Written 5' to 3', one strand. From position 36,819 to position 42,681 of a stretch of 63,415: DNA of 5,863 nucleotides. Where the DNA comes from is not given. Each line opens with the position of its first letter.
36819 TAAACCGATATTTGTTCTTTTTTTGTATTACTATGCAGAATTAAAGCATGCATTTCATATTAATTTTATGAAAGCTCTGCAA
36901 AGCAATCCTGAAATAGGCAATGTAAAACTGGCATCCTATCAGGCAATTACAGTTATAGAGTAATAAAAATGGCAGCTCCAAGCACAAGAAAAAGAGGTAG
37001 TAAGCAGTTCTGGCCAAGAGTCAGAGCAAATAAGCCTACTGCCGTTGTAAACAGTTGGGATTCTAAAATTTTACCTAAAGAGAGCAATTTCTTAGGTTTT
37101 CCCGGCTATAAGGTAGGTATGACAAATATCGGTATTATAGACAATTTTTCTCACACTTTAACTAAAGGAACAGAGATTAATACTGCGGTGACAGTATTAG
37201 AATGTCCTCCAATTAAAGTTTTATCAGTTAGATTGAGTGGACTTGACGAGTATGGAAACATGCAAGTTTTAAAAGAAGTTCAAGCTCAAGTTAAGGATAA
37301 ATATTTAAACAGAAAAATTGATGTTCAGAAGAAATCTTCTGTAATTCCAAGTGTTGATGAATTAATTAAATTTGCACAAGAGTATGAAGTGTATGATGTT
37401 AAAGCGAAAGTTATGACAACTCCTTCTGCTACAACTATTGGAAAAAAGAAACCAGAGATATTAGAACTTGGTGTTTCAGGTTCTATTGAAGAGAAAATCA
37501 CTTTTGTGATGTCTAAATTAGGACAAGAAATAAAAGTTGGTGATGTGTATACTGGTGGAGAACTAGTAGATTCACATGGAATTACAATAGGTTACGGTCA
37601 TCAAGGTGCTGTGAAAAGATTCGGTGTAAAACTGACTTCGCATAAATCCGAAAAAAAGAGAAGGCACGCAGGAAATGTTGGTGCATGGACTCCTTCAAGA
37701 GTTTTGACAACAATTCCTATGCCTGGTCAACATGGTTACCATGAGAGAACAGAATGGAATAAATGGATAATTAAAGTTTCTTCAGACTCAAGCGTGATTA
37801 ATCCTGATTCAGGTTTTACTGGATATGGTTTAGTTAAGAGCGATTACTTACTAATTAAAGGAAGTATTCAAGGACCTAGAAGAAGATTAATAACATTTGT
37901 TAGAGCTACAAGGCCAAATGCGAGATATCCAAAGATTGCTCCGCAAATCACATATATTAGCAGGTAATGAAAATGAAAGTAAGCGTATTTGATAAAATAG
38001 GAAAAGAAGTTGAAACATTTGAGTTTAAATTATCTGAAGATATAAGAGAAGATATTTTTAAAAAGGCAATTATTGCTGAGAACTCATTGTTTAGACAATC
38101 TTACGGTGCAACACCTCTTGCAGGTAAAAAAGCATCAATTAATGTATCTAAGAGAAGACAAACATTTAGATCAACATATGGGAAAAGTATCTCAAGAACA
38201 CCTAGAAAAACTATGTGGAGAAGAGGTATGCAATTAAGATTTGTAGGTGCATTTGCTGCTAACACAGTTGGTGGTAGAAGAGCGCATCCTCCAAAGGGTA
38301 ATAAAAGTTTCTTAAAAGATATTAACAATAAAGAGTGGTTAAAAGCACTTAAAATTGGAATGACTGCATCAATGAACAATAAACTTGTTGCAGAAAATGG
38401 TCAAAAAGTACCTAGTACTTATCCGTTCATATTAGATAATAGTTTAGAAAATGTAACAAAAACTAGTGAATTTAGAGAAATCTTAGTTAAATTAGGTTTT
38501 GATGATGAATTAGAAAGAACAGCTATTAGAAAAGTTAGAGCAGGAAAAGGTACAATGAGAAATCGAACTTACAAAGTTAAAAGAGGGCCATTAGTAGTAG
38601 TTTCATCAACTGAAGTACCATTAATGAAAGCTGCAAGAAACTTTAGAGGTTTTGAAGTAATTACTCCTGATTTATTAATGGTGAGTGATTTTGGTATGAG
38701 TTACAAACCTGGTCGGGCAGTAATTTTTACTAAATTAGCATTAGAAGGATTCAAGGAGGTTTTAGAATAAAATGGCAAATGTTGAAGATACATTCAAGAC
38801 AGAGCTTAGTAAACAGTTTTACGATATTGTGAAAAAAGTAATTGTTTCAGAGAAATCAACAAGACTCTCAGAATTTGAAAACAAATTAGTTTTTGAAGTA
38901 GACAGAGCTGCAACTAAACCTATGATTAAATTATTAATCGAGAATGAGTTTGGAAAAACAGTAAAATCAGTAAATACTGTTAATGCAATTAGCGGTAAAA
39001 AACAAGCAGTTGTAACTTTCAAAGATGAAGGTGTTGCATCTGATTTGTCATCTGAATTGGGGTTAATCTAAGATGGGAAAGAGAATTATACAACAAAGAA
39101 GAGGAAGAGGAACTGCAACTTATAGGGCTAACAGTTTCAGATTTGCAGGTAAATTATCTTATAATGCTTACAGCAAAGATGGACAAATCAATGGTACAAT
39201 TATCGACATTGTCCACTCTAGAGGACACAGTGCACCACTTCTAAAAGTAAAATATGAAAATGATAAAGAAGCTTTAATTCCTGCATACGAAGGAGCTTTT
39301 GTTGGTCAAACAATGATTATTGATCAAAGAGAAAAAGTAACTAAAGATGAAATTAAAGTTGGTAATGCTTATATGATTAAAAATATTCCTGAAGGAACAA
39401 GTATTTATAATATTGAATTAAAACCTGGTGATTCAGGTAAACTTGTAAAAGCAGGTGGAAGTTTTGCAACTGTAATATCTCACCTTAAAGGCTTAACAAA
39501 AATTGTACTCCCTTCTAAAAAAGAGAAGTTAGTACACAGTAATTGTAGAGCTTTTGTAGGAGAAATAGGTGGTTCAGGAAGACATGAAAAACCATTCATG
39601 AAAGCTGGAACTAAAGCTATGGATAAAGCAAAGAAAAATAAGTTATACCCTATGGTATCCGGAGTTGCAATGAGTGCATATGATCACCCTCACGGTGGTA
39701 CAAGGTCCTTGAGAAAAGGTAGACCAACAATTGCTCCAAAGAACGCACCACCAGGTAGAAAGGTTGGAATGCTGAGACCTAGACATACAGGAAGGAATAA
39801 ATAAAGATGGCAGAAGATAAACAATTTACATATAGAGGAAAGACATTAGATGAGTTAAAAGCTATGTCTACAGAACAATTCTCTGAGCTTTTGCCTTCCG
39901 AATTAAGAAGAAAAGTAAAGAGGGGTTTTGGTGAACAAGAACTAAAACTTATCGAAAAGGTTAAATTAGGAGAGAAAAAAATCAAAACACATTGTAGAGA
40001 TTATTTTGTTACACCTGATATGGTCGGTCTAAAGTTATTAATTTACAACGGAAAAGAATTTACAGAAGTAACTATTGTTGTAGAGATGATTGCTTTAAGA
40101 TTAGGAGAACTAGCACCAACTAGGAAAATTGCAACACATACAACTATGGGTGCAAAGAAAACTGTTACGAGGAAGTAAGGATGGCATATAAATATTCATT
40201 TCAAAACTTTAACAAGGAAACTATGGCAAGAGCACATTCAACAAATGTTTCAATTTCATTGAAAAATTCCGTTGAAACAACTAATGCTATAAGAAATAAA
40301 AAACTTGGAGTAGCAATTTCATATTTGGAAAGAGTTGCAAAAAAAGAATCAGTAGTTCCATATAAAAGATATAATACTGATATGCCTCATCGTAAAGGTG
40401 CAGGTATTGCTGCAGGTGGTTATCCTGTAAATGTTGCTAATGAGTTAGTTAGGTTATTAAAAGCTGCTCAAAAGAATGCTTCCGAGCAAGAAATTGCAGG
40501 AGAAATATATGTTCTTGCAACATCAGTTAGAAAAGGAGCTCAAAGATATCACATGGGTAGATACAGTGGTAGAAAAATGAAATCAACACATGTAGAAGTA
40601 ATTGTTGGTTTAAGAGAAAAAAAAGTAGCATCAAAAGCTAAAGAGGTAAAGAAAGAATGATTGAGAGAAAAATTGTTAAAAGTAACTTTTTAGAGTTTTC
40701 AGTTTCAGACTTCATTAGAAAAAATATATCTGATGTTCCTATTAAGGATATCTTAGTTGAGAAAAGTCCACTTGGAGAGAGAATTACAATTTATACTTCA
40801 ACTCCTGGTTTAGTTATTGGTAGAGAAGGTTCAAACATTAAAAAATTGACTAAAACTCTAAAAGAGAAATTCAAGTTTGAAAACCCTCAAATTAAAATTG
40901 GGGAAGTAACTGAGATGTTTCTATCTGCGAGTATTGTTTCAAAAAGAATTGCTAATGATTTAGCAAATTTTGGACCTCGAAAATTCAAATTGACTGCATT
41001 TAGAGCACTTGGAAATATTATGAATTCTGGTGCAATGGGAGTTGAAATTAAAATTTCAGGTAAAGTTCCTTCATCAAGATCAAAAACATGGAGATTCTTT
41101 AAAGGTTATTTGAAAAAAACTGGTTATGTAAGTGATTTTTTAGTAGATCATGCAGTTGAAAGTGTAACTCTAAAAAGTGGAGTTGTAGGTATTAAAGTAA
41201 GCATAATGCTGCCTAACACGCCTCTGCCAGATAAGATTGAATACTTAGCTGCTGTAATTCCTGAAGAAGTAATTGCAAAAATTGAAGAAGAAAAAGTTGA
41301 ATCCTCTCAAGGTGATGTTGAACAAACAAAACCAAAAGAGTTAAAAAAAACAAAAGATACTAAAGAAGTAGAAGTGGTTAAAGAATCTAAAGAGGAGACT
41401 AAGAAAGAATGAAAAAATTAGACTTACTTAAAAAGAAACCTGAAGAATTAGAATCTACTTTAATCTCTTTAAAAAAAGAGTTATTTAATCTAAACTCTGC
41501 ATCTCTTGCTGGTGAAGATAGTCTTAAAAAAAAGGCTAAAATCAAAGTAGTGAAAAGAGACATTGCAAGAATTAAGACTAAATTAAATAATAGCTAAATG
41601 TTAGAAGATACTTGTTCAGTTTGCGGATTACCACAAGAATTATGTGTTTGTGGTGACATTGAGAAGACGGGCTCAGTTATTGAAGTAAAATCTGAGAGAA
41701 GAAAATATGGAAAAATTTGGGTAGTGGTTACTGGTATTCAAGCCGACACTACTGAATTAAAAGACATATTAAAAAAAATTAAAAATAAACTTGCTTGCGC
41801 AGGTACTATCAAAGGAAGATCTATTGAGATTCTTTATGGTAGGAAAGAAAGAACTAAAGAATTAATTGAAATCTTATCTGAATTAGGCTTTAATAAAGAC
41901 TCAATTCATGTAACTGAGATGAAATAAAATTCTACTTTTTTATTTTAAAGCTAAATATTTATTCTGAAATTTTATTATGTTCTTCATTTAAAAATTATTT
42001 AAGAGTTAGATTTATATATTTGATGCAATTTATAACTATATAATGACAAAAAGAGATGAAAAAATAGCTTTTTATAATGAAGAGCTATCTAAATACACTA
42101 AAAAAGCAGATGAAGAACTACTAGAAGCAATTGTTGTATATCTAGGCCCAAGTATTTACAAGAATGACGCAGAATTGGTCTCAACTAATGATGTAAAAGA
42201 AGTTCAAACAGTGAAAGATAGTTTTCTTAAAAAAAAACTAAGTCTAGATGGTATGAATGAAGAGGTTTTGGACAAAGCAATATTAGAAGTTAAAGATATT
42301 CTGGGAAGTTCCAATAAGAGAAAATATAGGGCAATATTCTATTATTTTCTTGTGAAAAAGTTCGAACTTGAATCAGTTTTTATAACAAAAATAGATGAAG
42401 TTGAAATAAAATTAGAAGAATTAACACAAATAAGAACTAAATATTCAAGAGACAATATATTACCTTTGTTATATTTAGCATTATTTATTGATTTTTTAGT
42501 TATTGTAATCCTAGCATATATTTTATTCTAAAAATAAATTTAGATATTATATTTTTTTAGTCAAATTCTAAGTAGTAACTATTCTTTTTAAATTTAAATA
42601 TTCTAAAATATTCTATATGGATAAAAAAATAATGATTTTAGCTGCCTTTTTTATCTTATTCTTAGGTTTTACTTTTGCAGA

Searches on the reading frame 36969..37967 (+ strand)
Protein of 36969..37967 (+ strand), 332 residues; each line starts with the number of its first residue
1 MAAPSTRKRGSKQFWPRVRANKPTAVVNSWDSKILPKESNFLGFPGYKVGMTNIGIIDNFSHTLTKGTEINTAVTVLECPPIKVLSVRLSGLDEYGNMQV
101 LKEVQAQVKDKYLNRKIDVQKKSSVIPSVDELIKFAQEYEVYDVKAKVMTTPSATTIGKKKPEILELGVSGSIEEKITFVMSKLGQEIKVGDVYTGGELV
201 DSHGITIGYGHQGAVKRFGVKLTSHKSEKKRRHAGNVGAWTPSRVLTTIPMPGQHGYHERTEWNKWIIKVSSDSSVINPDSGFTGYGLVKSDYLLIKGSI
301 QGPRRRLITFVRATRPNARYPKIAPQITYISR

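Call 24: find_homologous_proteins(query=window:36969-37967:+, max_evalue=1e-30)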
Query window:36969-37967:+ (332 aa): 1138 proteins with E <= 1e-30 among 2235 candidates; the best 120 are listed.
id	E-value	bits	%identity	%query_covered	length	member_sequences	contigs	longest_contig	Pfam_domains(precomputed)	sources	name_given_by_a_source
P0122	3.0e-219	745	100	100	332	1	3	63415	PF00297.29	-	-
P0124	1.4e-202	690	91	100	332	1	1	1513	PF00297.29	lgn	-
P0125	2.8e-183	626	83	100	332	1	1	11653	PF00297.29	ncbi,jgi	-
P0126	4.5e-183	626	82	100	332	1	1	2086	PF00297.29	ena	-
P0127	5.0e-178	609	78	100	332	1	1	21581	PF00297.29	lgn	-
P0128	7.6e-175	599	77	100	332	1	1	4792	PF00297.29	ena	-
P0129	1.5e-173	594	76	100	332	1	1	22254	PF00297.29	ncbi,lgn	-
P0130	1.6e-173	594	77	100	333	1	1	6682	PF00297.29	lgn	-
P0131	1.9e-173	594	77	100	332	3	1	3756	PF00297.29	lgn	-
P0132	2.4e-172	591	76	100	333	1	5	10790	PF00297.29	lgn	-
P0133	4.2e-172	590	74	100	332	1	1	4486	PF00297.29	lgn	-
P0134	1.1e-171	588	74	100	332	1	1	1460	PF00297.29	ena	-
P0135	3.8e-171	587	74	100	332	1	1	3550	PF00297.29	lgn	-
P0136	1.2e-170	585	76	100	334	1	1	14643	PF00297.29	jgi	jgi:large subunit ribosomal protein L3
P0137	1.4e-170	585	77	100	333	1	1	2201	PF00297.29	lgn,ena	-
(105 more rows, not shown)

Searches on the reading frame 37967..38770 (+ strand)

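Call 74: search_protein_families(library=pfam, proteins=[window:37967-38770:+], max_evalue=0.001)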
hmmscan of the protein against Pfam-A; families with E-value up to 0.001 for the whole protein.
window:37967-38770:+ (267 aa): 1 family
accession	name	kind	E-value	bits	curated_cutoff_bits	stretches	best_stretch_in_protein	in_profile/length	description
PF00573.27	Ribosomal_L4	-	8.5e-20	71.6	25.8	1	23-264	9-189/190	Ribosomal protein L4/L1 family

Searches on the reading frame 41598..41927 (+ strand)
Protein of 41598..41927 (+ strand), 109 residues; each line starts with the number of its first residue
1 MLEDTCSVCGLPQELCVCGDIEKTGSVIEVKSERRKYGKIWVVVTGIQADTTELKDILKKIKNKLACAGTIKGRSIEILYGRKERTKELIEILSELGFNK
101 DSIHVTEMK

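Call 74: search_protein_families(library=pfam, proteins=[window:41598-41927:+], max_evalue=0.001)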
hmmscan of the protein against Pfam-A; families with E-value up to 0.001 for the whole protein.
window:41598-41927:+ (109 aa): 1 family
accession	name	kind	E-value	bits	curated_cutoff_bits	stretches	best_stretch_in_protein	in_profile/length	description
PF01253.27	SUI1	-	8.8e-10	39.4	25.5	1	27-78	4-59/77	Translation initiation factor SUI1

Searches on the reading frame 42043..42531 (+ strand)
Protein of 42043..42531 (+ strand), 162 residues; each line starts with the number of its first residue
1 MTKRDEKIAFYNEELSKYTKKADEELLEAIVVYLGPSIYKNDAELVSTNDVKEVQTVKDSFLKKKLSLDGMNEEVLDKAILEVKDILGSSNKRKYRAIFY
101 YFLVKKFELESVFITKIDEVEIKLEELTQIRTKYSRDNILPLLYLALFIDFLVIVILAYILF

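Call 59: search_protein_families(library=pfam, proteins=[window:42043-42531:+], max_evalue=0.001)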
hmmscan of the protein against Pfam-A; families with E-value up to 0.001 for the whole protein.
window:42043-42531:+ (162 aa): 1 family
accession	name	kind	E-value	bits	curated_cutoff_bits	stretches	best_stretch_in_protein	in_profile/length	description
PF11015.13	DUF2853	-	2.2e-27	96.1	25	1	11-110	2-100/101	Protein of unknown function (DUF2853)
